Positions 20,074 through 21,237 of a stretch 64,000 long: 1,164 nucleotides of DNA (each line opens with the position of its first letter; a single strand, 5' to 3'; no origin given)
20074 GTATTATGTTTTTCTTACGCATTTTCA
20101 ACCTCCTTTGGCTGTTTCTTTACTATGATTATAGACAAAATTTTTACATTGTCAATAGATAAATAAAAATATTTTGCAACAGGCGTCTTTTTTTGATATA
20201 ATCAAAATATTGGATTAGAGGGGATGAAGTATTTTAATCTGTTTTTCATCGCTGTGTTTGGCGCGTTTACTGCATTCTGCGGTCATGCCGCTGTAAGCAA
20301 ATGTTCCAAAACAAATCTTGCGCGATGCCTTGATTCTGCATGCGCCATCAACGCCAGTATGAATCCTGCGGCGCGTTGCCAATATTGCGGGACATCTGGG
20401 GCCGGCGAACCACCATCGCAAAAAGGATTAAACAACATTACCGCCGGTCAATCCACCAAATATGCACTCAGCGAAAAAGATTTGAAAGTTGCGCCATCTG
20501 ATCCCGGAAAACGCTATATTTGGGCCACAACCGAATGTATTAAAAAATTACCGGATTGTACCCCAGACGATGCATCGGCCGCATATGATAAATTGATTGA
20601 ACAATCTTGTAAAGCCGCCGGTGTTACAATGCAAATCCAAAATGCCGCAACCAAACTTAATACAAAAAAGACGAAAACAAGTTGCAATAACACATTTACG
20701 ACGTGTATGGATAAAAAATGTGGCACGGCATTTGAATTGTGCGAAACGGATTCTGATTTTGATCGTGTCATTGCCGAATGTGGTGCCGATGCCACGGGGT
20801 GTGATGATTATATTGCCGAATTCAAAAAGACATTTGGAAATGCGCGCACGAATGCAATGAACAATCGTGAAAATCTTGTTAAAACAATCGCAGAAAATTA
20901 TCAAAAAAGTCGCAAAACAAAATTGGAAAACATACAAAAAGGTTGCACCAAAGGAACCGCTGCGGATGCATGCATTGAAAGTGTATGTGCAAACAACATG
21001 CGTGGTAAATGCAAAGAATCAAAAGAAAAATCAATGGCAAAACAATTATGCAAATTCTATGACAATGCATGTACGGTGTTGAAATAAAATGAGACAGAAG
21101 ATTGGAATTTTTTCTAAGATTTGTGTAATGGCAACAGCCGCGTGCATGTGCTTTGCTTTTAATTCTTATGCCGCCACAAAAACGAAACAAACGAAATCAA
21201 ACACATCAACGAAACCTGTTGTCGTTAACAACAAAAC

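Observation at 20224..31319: Cluster of giant exported proteins built from shared C-x6-C-x4-C and C-x-E-W-[ND] modules plus glycine-zipper segments; no family recognised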

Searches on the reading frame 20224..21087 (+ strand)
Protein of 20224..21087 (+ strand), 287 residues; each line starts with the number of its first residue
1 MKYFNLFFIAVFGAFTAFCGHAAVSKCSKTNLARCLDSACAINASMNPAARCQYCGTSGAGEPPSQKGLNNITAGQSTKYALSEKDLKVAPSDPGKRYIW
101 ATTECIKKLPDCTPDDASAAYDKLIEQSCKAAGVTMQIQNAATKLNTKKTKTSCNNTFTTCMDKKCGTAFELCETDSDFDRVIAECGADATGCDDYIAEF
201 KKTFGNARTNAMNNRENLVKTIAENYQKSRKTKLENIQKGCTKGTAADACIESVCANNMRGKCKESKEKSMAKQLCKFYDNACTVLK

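Call 3: search_protein_families(library=pfam, proteins=[window:20224-21087:+], max_evalue=1)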
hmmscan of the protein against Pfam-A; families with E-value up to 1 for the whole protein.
window:20224-21087:+ (287 aa): 0 families

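Call 6: find_encoding_contigs(protein=window:20224-21087:+, flank=3000, max_places=6)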
Protein window:20224-21087:+ (287 aa): 5 contigs read that carry it; 3 places shown.
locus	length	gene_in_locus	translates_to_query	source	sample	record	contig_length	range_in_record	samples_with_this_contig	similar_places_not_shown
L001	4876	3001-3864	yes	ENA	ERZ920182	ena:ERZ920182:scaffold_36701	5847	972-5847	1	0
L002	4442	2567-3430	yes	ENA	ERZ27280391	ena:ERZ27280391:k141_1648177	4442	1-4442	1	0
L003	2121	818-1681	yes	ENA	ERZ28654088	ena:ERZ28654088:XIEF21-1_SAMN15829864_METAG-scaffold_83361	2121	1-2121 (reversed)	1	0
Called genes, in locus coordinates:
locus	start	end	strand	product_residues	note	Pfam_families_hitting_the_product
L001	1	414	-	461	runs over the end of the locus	?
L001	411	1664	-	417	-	PF13637:Ank_4 (faint)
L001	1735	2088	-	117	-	-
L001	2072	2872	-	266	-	-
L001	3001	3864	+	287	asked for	-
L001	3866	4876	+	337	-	?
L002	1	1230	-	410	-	?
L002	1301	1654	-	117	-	-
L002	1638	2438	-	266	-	-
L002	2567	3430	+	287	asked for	-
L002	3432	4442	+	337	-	?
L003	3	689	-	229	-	?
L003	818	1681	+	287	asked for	-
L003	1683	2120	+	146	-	?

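Call 21: search_protein_families(library=ncbifam, proteins=[window:20224-21087:+], max_evalue=1)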
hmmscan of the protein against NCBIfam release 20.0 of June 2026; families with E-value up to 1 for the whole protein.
window:20224-21087:+ (287 aa): 1 family
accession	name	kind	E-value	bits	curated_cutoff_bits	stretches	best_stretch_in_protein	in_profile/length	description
TIGR00604.1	rad3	subfamily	0.35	9.4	246.95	1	232-282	106-155/706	DNA repair helicase (rad3)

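Call 26: find_homologous_proteins(query=window:20224-21087:+, max_evalue=0.01)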
Query window:20224-21087:+ (287 aa): 583 proteins with E <= 0.01 among 1248 candidates; the best 120 are listed.
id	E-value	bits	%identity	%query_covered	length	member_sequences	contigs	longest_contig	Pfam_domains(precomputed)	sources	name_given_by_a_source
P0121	6.0e-188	641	100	100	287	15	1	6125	-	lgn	-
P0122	9.5e-159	545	84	100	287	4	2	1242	-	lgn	-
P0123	2.8e-155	534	83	100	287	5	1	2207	-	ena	-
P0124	3.4e-151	520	81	100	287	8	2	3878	-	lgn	-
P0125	2.6e-139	481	75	100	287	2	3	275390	-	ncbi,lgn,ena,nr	ncbi:MAG: hypothetical protein J5742_00995 [Alphaproteobacteria bacterium]|nr:hypothetical protein [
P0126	5.3e-131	454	74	97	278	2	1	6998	-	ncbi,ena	-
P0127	4.8e-123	428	66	100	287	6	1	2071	-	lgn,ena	-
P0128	4.1e-121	422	66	100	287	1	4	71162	-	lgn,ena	-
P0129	3.1e-120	419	64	100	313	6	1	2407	-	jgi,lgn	jgi:hypothetical protein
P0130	6.5e-119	415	66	98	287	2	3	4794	-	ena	-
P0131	8.7e-119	414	64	100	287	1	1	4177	-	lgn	-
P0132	1.7e-117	410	64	100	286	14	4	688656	-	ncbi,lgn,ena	-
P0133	2.4e-115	403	62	100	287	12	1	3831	-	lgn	-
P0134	8.8e-115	401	63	100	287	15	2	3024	-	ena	-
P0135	1.4e-114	400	63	100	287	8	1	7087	-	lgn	-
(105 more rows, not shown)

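Call 36: predict_structure(alignment_id=A2)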
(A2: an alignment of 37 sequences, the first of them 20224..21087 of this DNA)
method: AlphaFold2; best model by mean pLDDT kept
length: 287 residues; sequences in the alignment: 37
mean_pLDDT: 69.8   pTM: 0.33
mean pLDDT of the five models: 69.8, 66.0, 63.3, 61.9, 61.6
residues with pLDDT >= 90: 22; 70-90: 126; 50-70: 94; < 50: 45
segments of 3 or more residues with pLDDT < 50: 18-25, 42-52, 55-77
pLDDT, mean of each block of 10 residues (from residue 1): 54 51 53 64 46 45 38 46 64 61 71 67 60 54 58 87 89 88 88 85 90 85 90 82 78 88 86 84 76
secondary structure, 60 per line:
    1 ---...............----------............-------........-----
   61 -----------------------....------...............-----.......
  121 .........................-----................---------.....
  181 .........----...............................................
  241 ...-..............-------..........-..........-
elements in order: H4-18 H29-40 H48-55 H84-87 H94-108 H114-145 H151-166 H176-189 H194-243 H245-258 H266-275 H277-286
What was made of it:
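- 20224..21087 (+): p287: a small exported all-helical protein with 20 conserved mature Cys. It carries one 4-Cys module (C154-C161-C166-C173) and is always immediately upstream of p849. The AF2 model is all-helical, with pLDDT 85-90 for residues 150-287 (call 36).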

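Call 39: fold_search(model_id=the predicted structure, library=pdb)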
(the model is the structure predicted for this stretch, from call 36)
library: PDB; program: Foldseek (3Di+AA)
matches with E <= 10: 6; with E <= 0.001: 0
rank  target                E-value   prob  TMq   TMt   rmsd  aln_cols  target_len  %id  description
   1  7tci_A                4.5e+00  0.08  0.19  0.17  39.2       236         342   13  Structure of Xenopus KCNQ1-CaM in complex with ML277 (released 2022-07-06)
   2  8otz_D4               5.7e+00  0.04  0.14  0.11  33.6       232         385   16  48-nm repeat of the native axonemal doublet microtubule from bovine sperm (released 2023-11-22)
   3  8cks                  6.9e+00  0.05  0.15  0.08  32.6       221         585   11  Crystal structure of Human Serum Albumin in complex with FESAN (released 2023-03-01)
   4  5ca8                  8.0e+00  0.02  0.12  0.06  27.4       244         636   13  Structures of the yeast dynamin-like GTPase Sey1p in complex with GDP (released 2015-09-16)
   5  5ca9                  8.8e+00  0.06  0.19  0.10  24.7       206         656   12  Structures of the candida albicans sey1p GTPase in complex with GDPAlF4- (released 2015-09-23)
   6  8otz_Cz               9.7e+00  0.02  0.15  0.15  45.3       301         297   13  48-nm repeat of the native axonemal doublet microtubule from bovine sperm (released 2023-11-22)

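Call 43: search_solved_structures(query=A2, max_evalue=1)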
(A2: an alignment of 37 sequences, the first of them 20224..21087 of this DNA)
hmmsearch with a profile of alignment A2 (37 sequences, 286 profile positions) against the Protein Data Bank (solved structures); distinct sequences matched with E-value up to 1: 2.
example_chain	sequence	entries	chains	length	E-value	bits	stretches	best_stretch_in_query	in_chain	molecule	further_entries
1cpb_B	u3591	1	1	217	0.28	13.8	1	16-65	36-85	CARBOXYPEPTIDASE B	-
30jv_A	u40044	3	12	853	0.9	12.2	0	104-139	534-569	TnsA endonuclease N-terminal domain-containing protein,TnsB transposase | PseTnsAB artificial fusion protein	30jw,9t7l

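Call 48: search_protein_representatives(alignment_id=A2)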
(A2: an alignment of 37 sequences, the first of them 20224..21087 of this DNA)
Query: 37 sequences, 286 profile positions. Proteins with E-value up to 0.001 (for the whole library): 64; up to 1e-10: 61; up to 1e-30: 46. The best 64 are listed.
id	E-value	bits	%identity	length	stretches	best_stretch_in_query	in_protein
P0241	1.2e-105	369.5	-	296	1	2-285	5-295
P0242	4.7e-103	361.0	-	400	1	2-283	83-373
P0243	7.7e-85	301.3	-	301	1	1-286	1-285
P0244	3.2e-83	295.9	-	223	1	68-286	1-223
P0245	9.4e-83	294.4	-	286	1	5-285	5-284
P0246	2.6e-82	293.0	-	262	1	1-213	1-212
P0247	2.0e-80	286.8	-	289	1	6-285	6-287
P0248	5.8e-80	285.3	-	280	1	11-285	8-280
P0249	1.2e-73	264.5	-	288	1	12-285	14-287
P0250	4.6e-73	262.6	-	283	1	35-286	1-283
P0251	4.7e-72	259.3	-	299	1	3-286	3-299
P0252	1.2e-71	258.0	-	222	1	68-286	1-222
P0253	2.8e-71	256.8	-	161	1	1-155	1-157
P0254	4.9e-70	252.7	-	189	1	98-285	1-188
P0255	2.4e-68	247.2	-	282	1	5-286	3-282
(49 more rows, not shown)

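Call 59: fold_search(model_id=the predicted structure, library=viral)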
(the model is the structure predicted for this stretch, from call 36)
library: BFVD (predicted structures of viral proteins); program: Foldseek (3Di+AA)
matches with E <= 10: 34; with E <= 0.001: 0
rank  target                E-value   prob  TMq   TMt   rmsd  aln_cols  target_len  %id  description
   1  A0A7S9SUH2            1.1e+00  0.20  0.20  0.17  37.9       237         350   10  Scaffolding protein [Virus NIOZ-UU157]
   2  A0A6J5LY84            1.1e+00  0.20  0.18  0.13  27.0       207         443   15  Uncharacterized protein [uncultured Caudovirales phage]
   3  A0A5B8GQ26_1          1.8e+00  0.06  0.10  0.04  34.1       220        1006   10  Alphavirus-like MT domain-containing protein (Fragment) [Rhizoctonia solani putative virus 3]
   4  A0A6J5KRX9            2.1e+00  0.10  0.18  0.10  29.5       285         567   13  Uncharacterized protein [uncultured Caudovirales phage]
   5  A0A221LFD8            3.6e+00  0.08  0.16  0.06  37.2       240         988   10  (no name in the UniProt tables at hand)
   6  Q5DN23                3.6e+00  0.07  0.15  0.08  34.7       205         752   14  Tail length tape measure protein [Alphaproteobacteria phage PhiJL001]
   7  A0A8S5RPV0            3.9e+00  0.10  0.16  0.17  15.1       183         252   12  Uncharacterized protein [virus sp. ctrcb4]
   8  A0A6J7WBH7            4.3e+00  0.06  0.18  0.12  42.4       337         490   13  Uncharacterized protein [uncultured Caudovirales phage]
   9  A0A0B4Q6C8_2          4.8e+00  0.06  0.14  0.05  26.6       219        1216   10  Large tegument protein [Equid gammaherpesvirus 5]
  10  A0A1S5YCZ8            4.8e+00  0.06  0.09  0.12  24.8       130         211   13  Uncharacterized protein [Leptopilina boulardi filamentous virus]
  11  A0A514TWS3            5.0e+00  0.11  0.15  0.27  14.8       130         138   12  DUF732 domain-containing protein [Mycobacterium phage Purky]
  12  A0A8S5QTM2            5.0e+00  0.06  0.16  0.06  30.9       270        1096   10  Minor tail protein [Phage sp. ctfRs3]
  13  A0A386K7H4            5.3e+00  0.15  0.19  0.21   9.7       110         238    9  Uncharacterized protein [Dickeya phage vB_DsoM_JA11]
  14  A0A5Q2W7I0            5.3e+00  0.07  0.22  0.11  51.5       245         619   10  (no name in the UniProt tables at hand)
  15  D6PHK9                5.5e+00  0.08  0.18  0.08  22.7       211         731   12  (no name in the UniProt tables at hand)
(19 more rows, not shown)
